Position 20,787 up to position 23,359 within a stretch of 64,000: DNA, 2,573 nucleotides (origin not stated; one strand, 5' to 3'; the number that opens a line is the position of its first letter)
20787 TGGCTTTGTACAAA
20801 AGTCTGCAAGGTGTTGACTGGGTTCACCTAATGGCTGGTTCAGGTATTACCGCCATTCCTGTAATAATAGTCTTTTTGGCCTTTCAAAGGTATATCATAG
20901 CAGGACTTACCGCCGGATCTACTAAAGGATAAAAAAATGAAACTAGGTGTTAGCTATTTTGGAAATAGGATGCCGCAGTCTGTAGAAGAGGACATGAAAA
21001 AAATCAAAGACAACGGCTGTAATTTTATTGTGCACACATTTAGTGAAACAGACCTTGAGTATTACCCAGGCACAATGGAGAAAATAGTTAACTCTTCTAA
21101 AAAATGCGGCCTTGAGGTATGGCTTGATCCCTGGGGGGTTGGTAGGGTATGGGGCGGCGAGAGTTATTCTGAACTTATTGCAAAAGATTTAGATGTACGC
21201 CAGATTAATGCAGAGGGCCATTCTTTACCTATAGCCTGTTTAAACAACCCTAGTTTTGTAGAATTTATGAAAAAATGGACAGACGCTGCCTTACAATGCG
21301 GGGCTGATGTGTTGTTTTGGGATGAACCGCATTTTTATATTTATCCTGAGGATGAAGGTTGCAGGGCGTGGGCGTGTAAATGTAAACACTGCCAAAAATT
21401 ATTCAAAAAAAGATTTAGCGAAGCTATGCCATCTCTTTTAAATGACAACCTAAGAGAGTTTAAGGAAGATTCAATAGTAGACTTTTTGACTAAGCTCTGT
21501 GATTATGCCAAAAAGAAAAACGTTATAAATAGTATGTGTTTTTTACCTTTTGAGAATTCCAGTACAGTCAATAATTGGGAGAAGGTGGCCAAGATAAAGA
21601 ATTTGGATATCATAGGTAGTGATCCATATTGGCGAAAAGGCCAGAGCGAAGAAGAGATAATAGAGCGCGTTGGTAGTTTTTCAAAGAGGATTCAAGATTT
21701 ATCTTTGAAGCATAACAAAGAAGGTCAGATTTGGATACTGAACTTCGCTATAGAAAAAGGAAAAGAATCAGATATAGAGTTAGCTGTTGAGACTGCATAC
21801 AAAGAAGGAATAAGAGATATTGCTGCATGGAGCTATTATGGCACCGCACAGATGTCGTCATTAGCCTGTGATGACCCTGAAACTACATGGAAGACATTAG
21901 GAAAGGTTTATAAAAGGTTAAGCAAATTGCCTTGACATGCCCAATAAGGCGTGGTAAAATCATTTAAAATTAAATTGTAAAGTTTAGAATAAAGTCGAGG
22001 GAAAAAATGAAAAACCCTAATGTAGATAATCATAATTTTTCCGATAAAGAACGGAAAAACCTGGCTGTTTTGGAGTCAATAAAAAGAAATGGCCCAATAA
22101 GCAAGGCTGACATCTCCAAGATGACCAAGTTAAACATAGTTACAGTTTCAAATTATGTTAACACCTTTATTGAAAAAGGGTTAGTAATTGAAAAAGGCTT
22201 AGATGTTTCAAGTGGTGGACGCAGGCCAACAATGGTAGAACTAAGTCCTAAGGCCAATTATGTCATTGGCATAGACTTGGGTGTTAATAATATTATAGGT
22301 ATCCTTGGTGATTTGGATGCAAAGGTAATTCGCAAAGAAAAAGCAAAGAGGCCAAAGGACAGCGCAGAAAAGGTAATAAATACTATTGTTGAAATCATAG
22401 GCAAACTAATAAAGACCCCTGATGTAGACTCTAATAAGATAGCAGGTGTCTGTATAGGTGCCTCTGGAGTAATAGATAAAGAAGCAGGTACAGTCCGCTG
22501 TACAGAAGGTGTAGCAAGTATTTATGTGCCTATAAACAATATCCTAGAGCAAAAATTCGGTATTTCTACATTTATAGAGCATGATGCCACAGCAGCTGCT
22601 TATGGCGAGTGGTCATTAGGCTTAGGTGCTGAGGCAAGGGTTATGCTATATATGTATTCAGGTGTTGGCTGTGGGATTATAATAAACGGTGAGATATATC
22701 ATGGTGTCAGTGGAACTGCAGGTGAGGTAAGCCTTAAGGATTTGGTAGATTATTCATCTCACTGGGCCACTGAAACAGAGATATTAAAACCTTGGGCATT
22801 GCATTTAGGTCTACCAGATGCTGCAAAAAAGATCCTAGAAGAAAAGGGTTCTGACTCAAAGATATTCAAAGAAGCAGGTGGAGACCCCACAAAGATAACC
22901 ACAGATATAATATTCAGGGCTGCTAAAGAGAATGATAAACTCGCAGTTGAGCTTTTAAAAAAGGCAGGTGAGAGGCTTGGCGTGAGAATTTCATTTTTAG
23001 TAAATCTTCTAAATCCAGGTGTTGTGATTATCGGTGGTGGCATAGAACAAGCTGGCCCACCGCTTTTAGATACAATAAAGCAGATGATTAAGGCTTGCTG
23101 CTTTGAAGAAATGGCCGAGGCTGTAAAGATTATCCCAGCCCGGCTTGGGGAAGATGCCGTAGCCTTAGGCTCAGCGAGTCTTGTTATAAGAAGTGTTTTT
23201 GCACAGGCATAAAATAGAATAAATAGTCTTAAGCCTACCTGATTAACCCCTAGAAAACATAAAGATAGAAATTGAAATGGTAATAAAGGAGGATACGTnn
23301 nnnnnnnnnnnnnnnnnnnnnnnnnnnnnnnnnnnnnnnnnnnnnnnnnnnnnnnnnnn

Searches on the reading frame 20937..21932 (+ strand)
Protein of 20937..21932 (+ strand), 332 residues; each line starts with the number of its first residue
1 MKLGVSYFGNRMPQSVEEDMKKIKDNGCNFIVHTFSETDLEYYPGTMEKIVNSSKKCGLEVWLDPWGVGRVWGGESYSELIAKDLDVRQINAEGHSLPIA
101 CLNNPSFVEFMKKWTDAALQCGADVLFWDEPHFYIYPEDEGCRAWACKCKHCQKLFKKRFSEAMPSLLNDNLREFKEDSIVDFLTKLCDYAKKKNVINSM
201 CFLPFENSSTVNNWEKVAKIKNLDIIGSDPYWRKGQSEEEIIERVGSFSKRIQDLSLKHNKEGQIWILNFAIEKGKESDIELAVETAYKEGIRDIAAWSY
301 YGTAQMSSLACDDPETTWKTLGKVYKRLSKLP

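Call 16: search_protein_families(library=pfam, proteins=[window:20937-21932:+], max_evalue=0.01)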
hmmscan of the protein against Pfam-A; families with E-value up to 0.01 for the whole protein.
window:20937-21932:+ (332 aa): 0 families

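Call 60: search_protein_families(library=pfam, proteins=[window:20937-21932:+], max_evalue=0.1)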
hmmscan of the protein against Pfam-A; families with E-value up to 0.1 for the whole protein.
window:20937-21932:+ (332 aa): 1 family
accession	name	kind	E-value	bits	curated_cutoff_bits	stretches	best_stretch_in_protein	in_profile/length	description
PF01261.30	AP_endonuc_2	-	0.077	13.1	31.1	0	107-209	66-133/249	Xylose isomerase-like TIM barrel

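Call 68: search_solved_structures(query=window:20937-21932:+, max_evalue=1)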
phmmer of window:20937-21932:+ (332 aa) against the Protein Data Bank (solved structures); distinct sequences matched with E-value up to 1: 0.

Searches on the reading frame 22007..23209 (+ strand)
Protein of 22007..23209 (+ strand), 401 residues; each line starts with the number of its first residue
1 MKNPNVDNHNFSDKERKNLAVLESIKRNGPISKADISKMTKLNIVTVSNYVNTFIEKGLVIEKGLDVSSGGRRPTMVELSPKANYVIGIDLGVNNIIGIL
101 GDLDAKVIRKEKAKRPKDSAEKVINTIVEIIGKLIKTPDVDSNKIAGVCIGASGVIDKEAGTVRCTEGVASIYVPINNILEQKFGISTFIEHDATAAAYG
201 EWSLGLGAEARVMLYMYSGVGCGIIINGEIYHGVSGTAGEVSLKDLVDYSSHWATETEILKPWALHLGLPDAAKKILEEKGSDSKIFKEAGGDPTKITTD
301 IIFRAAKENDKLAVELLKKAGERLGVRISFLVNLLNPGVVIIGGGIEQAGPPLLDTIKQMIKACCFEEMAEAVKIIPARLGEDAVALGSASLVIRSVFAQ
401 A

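Call 16: search_protein_families(library=pfam, proteins=[window:22007-23209:+], max_evalue=0.01)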
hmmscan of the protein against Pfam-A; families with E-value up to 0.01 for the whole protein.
window:22007-23209:+ (401 aa): 6 families
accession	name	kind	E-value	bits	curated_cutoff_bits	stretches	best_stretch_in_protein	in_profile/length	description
PF00480.26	ROK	-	4e-43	148.5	22.9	1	86-395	1-293/294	ROK family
PF13412.12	HTH_24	-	3.9e-06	26.8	21.9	1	17-60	4-47/48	Winged helix-turn-helix DNA-binding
PF13463.12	HTH_27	-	0.00024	21.8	22.2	1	18-83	5-68/68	Winged helix DNA-binding domain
PF12802.13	MarR_2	-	0.00088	19.8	27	1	19-61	8-51/61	MarR family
PF01047.28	MarR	-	0.0027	18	24.6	1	19-60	6-47/59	MarR family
PF14947.12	HTH_45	-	0.009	16.5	25.5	0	20-63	10-52/77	Winged helix-turn-helix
